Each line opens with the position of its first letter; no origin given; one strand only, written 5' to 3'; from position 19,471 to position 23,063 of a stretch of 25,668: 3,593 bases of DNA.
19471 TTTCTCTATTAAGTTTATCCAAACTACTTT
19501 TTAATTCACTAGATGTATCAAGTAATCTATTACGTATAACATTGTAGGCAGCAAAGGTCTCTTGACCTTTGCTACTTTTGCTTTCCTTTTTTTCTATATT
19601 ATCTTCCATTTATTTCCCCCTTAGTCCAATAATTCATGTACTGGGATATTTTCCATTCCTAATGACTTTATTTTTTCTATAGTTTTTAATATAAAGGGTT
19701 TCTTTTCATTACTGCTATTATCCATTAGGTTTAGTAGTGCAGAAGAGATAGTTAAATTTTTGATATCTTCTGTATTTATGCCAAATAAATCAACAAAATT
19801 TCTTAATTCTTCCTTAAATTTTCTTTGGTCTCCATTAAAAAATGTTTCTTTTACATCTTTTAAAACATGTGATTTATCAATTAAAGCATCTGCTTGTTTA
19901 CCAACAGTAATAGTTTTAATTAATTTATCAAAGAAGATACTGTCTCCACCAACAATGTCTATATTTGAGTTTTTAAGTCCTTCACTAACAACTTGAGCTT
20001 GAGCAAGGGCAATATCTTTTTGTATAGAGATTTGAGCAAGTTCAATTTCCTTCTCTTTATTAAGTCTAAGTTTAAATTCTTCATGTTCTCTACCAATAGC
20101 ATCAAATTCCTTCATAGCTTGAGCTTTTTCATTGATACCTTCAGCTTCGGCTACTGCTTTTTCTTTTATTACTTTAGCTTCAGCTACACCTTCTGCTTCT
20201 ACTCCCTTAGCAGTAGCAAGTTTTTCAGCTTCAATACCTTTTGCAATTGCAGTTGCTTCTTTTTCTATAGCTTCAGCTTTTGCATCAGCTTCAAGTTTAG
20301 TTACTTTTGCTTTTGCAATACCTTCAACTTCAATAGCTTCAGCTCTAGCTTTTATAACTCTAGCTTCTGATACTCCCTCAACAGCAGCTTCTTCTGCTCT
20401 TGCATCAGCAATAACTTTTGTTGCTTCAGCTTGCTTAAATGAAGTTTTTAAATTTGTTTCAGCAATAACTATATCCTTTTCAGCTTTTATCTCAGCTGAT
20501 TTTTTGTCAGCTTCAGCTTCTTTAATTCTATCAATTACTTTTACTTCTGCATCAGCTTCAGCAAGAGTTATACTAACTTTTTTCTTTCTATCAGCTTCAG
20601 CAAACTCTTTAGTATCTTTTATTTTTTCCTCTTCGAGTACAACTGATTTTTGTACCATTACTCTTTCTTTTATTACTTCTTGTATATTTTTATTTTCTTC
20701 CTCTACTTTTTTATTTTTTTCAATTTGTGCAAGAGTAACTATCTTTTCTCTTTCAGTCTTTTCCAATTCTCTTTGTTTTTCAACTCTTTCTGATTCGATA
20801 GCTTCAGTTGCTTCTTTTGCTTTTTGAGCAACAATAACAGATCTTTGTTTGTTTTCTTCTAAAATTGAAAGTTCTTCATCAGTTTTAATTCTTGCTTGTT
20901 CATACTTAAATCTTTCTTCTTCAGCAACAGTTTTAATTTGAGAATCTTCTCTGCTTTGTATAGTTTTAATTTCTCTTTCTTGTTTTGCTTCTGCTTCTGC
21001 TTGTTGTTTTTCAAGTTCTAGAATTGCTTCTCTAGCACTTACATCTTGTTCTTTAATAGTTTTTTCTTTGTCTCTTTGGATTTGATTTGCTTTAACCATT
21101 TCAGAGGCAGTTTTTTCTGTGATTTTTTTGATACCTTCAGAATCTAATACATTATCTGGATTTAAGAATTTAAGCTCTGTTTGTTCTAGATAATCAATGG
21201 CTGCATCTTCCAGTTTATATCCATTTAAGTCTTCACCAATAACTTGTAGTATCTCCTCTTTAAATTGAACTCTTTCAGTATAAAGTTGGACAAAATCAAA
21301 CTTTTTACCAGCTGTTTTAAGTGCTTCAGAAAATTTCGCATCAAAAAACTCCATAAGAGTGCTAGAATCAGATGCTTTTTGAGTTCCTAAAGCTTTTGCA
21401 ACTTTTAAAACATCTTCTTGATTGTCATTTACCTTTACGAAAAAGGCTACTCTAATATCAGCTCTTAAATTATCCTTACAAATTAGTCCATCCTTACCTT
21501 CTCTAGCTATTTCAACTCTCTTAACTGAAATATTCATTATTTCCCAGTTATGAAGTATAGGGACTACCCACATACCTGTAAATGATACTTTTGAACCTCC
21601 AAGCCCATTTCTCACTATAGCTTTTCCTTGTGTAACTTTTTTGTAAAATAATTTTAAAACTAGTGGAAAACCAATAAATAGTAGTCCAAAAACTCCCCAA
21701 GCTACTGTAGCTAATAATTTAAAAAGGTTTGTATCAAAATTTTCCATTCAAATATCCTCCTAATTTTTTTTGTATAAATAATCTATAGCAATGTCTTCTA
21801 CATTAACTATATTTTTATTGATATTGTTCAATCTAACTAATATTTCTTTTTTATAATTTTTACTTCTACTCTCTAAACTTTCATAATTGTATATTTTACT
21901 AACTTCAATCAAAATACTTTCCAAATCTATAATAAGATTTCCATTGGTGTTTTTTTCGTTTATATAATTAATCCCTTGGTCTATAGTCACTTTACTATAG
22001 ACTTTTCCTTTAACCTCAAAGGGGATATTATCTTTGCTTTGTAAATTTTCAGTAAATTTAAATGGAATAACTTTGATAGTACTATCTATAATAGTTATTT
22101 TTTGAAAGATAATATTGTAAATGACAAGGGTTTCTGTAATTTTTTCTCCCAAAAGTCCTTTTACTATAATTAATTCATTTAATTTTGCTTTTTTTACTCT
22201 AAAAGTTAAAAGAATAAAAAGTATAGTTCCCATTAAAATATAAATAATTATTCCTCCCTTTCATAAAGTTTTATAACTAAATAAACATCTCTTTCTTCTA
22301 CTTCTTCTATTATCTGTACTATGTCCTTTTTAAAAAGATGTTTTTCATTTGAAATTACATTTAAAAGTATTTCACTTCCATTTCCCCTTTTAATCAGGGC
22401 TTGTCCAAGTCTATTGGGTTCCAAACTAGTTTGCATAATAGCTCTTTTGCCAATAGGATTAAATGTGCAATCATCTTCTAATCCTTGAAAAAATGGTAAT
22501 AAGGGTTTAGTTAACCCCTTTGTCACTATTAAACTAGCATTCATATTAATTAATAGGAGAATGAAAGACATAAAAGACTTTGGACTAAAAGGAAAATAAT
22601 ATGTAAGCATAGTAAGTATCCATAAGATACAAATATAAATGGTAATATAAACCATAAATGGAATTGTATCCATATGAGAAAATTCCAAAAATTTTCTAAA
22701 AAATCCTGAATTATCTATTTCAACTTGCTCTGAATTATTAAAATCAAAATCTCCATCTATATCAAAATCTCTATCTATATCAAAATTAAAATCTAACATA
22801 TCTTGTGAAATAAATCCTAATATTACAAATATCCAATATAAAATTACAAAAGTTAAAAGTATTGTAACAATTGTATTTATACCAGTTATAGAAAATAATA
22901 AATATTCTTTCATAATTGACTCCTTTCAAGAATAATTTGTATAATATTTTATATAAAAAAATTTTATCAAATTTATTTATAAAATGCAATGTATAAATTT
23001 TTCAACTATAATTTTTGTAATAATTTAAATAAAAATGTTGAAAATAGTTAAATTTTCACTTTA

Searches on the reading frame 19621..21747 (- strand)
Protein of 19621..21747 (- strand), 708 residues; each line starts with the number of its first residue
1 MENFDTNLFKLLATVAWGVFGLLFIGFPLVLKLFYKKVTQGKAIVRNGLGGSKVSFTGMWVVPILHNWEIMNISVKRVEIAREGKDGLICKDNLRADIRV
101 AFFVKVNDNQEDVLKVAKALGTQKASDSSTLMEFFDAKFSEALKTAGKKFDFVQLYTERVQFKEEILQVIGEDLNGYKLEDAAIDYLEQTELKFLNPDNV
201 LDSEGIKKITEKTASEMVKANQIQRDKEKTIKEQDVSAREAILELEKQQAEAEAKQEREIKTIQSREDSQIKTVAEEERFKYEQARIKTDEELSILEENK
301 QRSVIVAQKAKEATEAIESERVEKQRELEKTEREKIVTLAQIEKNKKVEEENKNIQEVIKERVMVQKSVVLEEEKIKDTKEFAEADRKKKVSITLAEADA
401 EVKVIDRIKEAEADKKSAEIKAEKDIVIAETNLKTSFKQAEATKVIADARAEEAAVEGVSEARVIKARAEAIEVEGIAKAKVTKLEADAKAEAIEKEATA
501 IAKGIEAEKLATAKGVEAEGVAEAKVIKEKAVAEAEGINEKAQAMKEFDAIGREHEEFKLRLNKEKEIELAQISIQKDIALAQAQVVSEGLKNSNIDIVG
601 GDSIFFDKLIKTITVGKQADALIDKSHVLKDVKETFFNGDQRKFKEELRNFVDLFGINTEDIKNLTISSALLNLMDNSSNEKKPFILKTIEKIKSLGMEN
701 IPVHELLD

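Call 5: search_protein_families(library=pfam, proteins=[window:19621-21747:-], max_evalue=0.01)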
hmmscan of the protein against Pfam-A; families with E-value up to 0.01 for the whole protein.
window:19621-21747:- (708 aa): 0 families

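Call 6: search_protein_families(library=ncbifam, proteins=[window:19621-21747:-], max_evalue=0.01)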
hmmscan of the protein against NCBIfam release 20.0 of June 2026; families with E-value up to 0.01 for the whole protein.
window:19621-21747:- (708 aa): 1 family
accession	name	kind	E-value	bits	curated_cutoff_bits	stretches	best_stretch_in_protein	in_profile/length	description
NF058507.1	FlotScfldFlot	equivalog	0.00068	18.8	700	1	466-549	315-400/477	flotillin lipid rafts scaffold protein FloT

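Call 8: search_protein_families(library=padloc, proteins=[window:19621-21747:-], max_evalue=0.01)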
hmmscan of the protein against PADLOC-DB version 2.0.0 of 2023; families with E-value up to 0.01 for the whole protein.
window:19621-21747:- (708 aa): 0 families

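Call 30: search_protein_families(library=pfam, proteins=[window:19621-21747:-], max_evalue=10)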
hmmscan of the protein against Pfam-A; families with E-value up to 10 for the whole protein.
window:19621-21747:- (708 aa): 1 family
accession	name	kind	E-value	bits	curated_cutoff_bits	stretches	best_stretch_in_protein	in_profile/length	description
PF21377.3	MurD_N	-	2.4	8.7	24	1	613-661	5-51/76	MurD N-terminal domain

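Call 31: search_solved_structures(query=window:19621-21747:-, max_evalue=1)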
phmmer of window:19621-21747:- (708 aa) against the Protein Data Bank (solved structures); distinct sequences matched with E-value up to 1: 0.
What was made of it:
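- Tried and rejected: The flotillin-like protein matched nothing (call 31).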

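Call 33: find_homologous_proteins(query=window:19621-21747:-, max_evalue=0.001)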
Query window:19621-21747:- (708 aa): 7762 proteins with E <= 0.001 among 8000 candidates; the best 120 are listed.
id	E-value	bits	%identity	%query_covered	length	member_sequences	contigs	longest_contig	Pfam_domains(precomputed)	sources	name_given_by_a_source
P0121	0.0e+0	1431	100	100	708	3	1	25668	-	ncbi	-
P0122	0.0e+0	1362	92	100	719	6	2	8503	-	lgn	-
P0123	0.0e+0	1131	78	99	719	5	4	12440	-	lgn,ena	-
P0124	0.0e+0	1095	78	99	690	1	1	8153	-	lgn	-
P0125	0.0e+0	1090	76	99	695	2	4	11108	-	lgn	-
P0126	0.0e+0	1027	71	99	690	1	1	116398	-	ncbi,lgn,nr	ncbi:MAG: hypothetical protein JW924_07305 [Fusobacteriaceae bacterium]|nr:hypothetical protein [Fus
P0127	1.1e-270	918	67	99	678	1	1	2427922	-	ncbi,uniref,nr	ncbi:flotillin family protein [Haliovirga abyssi]|uniref:Flotillin family protein n=1 Tax=Haliovirga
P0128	4.7e-258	876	63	99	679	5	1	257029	-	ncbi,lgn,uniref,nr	ncbi:flotillin family protein [Halanaerobacter jeridensis]|uniref:Membrane protein YqiK n=1 Tax=Hala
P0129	4.1e-255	866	61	99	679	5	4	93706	-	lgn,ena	-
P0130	9.0e-254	862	61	99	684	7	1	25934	-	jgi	jgi:uncharacterized membrane protein YqiK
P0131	6.4e-251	852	60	99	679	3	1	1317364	-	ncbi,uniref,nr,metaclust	ncbi:flotillin family protein [Orenia marismortui]|uniref:hypothetical protein n=1 Tax=Orenia marism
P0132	5.2e-250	849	61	98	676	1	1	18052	-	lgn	-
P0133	3.9e-249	847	62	99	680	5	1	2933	-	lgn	-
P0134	4.2e-239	813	60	98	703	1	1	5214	-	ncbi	-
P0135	2.5e-235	801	61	98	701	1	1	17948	-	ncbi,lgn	-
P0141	5.8e-230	783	59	97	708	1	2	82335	PF01145.32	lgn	-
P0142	1.1e-229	782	60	96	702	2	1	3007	PF01145.32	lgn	-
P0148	1.8e-228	778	60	96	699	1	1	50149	PF01145.32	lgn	-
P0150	4.2e-228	777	60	96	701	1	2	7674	PF01145.32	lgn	-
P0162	3.2e-227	774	60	96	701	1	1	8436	PF01145.32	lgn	-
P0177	2.6e-225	768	60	95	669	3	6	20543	PF01145.32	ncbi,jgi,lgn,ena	-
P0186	1.5e-223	762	57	97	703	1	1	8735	PF01145.32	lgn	-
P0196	2.7e-222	758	57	97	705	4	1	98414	PF01145.32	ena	-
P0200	4.2e-222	757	58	96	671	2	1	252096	PF01145.32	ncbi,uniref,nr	ncbi:flotillin family protein [Oceanirhabdus seepicola]|uniref:Flotillin family protein n=1 Tax=Ocea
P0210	7.1e-221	753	57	98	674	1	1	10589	PF01145.32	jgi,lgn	-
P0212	9.4e-221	753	57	98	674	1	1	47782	PF01145.32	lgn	-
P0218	1.4e-220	752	57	98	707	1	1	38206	PF01145.32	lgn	-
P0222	2.5e-220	751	57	98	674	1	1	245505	PF01145.32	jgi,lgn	jgi:uncharacterized membrane protein YqiK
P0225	3.8e-220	751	58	95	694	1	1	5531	PF01145.32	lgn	-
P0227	4.3e-220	751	58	98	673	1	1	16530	PF01145.32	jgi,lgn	jgi:uncharacterized membrane protein YqiK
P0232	6.9e-220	750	57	98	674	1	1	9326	PF01145.32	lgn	-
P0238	2.8e-219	748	57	98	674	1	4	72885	PF01145.32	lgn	-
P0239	2.9e-219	748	56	98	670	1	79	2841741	-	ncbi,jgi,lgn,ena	jgi:uncharacterized membrane protein YqiK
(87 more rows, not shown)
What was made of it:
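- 19621..21747 (-): YqiK-type flotillin (SPFH2) gene of 708 aa. It has one N-terminal TM or hairpin segment at residues 7-36 and lies 11 nt upstream of the giant gene. Homologues are named flotillin/YqiK and some hit PF01145 (call 33).
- On NfeD2-SPFH2 (YqiJ-YqiK / YuaF-FloT) operon: Homologues are named flotillin or YqiK (call 33).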

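Call 82: search_protein_families(library=phrogs, proteins=[window:19621-21747:-], max_evalue=0.01)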
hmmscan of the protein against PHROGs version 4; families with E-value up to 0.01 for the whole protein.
window:19621-21747:- (708 aa): 0 families

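Call 89: find_encoding_contigs(protein=P0121, flank=3000, max_places=2)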
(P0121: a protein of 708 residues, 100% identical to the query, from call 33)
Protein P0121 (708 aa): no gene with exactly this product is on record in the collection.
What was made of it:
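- Tried and rejected: Source record of the window: looking it up through the identical flotillin protein P0121 failed (call 89).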

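Call 90: find_encoding_contigs(protein=P0239, flank=7000, max_places=2)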
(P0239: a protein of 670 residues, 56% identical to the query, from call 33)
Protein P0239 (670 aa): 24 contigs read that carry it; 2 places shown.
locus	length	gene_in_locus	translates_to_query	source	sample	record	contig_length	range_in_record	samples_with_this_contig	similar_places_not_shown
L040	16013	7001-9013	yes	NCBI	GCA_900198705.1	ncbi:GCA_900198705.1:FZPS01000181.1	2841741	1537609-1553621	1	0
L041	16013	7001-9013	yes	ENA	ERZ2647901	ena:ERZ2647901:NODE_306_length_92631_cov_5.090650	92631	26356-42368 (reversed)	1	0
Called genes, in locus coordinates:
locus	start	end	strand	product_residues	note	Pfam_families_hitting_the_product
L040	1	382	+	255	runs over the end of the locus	PF04542:Sigma70_r2, PF04297:UPF0122 (weak), PF08281:Sigma70_r4_2, PF04545:Sigma70_r4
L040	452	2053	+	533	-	PF20250:FapA_N, PF03961:FapA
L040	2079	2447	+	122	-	-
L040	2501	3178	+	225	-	PF19610:DUF6115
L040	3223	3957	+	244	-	-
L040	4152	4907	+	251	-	PF00318:Ribosomal_S2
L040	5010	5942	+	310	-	PF25025:EF-Ts_N (faint), PF00889:EF_TS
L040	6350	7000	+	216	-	-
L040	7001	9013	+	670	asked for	-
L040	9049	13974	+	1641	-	PF12458:DUF3686, PF25472:DUF7902, PF13401:AAA_22 (weak), PF00004:AAA (weak)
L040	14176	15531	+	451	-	PF00331:Glyco_hydro_10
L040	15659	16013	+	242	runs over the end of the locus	PF20730:YetF_N, PF04239:DUF421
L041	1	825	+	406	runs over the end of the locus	PF00365:PFK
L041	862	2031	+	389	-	PF07690:MFS_1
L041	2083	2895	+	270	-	PF02535:Zip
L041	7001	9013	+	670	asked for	-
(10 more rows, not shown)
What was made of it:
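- It also holds when starting from a flotillin homologue (call 90).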

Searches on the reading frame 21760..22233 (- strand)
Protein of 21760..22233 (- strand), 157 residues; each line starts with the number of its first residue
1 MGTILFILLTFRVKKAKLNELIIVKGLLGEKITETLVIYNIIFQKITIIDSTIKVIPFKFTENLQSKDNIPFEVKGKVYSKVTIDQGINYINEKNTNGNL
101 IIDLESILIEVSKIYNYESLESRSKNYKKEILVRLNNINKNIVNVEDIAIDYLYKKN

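Call 5: search_protein_families(library=pfam, proteins=[window:21760-22233:-], max_evalue=0.01)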
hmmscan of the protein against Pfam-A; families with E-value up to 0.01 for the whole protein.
window:21760-22233:- (157 aa): 0 families

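Call 6: search_protein_families(library=ncbifam, proteins=[window:21760-22233:-], max_evalue=0.01)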
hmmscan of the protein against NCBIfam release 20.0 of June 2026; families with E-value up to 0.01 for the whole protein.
window:21760-22233:- (157 aa): 0 families

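Call 8: search_protein_families(library=padloc, proteins=[window:21760-22233:-], max_evalue=0.01)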
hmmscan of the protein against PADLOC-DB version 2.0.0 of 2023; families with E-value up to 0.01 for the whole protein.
window:21760-22233:- (157 aa): 0 families

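Call 30: search_protein_families(library=pfam, proteins=[window:21760-22233:-], max_evalue=10)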
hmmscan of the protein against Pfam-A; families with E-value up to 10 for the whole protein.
window:21760-22233:- (157 aa): 0 families
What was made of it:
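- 21760..22233 (-): ORF of 157 aa inserted between the YqiJ-like and flotillin genes. It is lineage-specific and weakly SPFH-like. It has no Pfam hit (calls 5, 30).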

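Call 82: search_protein_families(library=phrogs, proteins=[window:21760-22233:-], max_evalue=0.01)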
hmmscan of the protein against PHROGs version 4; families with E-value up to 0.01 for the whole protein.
window:21760-22233:- (157 aa): 1 family
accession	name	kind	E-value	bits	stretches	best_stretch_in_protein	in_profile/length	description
phrog_10347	-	unknown function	0.005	18.2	0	115-143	2-30/76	-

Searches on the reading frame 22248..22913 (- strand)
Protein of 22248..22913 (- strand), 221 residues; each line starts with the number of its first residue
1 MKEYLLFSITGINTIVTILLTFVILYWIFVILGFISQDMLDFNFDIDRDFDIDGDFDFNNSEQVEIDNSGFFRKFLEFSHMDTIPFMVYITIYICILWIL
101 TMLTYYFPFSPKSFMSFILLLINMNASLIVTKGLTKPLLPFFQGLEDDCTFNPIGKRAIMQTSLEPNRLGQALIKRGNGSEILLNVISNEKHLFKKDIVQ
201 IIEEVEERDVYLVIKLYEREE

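Call 5: search_protein_families(library=pfam, proteins=[window:22248-22913:-], max_evalue=0.01)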
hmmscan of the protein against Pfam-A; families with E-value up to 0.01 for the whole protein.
window:22248-22913:- (221 aa): 1 family
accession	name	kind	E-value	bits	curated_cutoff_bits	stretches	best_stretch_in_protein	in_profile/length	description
PF21001.2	YqiJ_N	-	0.00012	22.6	23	1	16-96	8-78/116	Inner membrane protein YqiJ, N-terminal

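Call 6: search_protein_families(library=ncbifam, proteins=[window:22248-22913:-], max_evalue=0.01)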
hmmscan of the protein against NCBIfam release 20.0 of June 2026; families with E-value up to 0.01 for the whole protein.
window:22248-22913:- (221 aa): 0 families

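Call 8: search_protein_families(library=padloc, proteins=[window:22248-22913:-], max_evalue=0.01)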
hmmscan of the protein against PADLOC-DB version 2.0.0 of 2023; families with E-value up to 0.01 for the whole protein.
window:22248-22913:- (221 aa): 0 families

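Call 30: search_protein_families(library=pfam, proteins=[window:22248-22913:-], max_evalue=10)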
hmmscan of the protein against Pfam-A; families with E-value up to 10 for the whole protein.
window:22248-22913:- (221 aa): 1 family
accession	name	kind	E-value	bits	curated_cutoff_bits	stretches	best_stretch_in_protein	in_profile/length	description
PF21001.2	YqiJ_N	-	0.00012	22.6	23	1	16-96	8-78/116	Inner membrane protein YqiJ, N-terminal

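Call 80: search_protein_families(library=pfam, alignment_id=A3, max_evalue=0.01)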
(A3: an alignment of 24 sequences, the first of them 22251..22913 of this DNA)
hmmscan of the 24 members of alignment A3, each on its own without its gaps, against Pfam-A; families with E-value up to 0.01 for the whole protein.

A. member 1, window:22251-22913:- (221 aa): 1 family
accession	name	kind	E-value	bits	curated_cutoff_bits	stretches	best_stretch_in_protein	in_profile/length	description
PF21001.2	YqiJ_N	-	0.00012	22.6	23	1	16-96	8-78/116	Inner membrane protein YqiJ, N-terminal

B. families by the number of members that match (of 24 scanned): 1 family
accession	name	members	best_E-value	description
PF21001.2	YqiJ_N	6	8.3e-05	Inner membrane protein YqiJ, N-terminal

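Call 82: search_protein_families(library=phrogs, proteins=[window:22248-22913:-], max_evalue=0.01)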
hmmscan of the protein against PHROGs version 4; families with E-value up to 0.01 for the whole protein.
window:22248-22913:- (221 aa): 0 families
